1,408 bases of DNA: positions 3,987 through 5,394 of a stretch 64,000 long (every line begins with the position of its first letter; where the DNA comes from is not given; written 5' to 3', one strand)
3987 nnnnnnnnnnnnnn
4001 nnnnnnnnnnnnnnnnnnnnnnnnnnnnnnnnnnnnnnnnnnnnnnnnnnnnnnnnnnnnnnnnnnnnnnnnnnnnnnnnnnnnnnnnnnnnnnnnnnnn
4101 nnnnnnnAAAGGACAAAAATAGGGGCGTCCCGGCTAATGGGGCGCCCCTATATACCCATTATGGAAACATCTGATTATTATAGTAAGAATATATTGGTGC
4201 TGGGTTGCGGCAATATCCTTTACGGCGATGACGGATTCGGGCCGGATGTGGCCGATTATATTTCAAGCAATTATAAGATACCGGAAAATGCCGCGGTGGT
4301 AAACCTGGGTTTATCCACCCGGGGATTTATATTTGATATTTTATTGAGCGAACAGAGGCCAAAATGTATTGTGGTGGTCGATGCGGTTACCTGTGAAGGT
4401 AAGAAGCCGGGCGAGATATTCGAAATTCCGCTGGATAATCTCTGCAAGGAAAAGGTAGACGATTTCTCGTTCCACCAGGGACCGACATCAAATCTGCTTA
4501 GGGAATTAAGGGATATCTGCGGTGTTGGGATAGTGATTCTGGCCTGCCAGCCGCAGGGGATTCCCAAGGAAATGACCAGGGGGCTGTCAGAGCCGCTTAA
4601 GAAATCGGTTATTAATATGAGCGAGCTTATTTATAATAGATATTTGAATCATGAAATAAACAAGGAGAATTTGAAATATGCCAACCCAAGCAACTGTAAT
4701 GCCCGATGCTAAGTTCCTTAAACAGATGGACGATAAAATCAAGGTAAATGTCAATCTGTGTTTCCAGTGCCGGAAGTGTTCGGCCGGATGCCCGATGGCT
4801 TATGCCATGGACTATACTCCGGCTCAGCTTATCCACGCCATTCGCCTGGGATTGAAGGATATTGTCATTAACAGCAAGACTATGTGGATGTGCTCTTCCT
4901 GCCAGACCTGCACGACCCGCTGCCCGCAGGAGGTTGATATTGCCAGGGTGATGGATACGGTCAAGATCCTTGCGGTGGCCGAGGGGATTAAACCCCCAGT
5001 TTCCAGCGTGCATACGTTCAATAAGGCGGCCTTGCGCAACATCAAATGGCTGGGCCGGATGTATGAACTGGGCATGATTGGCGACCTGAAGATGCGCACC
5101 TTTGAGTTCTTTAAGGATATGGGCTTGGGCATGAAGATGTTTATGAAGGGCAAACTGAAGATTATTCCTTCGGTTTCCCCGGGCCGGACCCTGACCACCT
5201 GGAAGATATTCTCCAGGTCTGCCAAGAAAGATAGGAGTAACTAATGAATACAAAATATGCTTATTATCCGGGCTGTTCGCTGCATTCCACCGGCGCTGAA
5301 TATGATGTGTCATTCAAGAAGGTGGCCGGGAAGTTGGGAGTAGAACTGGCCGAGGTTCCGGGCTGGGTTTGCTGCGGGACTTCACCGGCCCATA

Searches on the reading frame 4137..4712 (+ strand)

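Call 12: search_protein_families(library=pfam, proteins=[window:4137-4712:+], max_evalue=0.001)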
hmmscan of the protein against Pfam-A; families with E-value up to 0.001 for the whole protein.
window:4137-4712:+ (191 aa): 1 family
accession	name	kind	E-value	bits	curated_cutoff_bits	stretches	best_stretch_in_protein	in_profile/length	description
PF01750.23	HycI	-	3.8e-17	62.8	23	1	38-166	3-128/130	Hydrogenase maturation protease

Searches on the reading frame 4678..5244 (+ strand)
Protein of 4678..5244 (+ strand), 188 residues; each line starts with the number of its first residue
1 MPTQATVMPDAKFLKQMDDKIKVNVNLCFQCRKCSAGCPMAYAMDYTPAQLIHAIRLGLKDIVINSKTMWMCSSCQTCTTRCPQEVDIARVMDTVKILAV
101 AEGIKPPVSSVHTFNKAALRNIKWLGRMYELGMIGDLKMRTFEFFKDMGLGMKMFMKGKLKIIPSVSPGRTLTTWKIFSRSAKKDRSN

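Call 12: search_protein_families(library=pfam, proteins=[window:4678-5244:+], max_evalue=0.001)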
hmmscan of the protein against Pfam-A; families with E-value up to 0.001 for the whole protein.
window:4678-5244:+ (188 aa): 5 families
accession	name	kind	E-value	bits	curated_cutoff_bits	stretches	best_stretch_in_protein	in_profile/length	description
PF13183.11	Fer4_8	-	6.7e-10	39.8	27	1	25-86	2-68/68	4Fe-4S dicluster domain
PF13534.11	Fer4_17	-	1.2e-09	39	22.2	1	28-87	2-61/61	4Fe-4S dicluster domain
PF13187.11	Fer4_9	-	2.1e-07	31.3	27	1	28-85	2-50/52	4Fe-4S dicluster domain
PF13237.11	Fer4_10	-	5.2e-07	29.9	25.5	1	21-83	2-53/53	4Fe-4S dicluster domain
PF12838.12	Fer4_7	-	3e-05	24.8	27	1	28-85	2-51/52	4Fe-4S dicluster domain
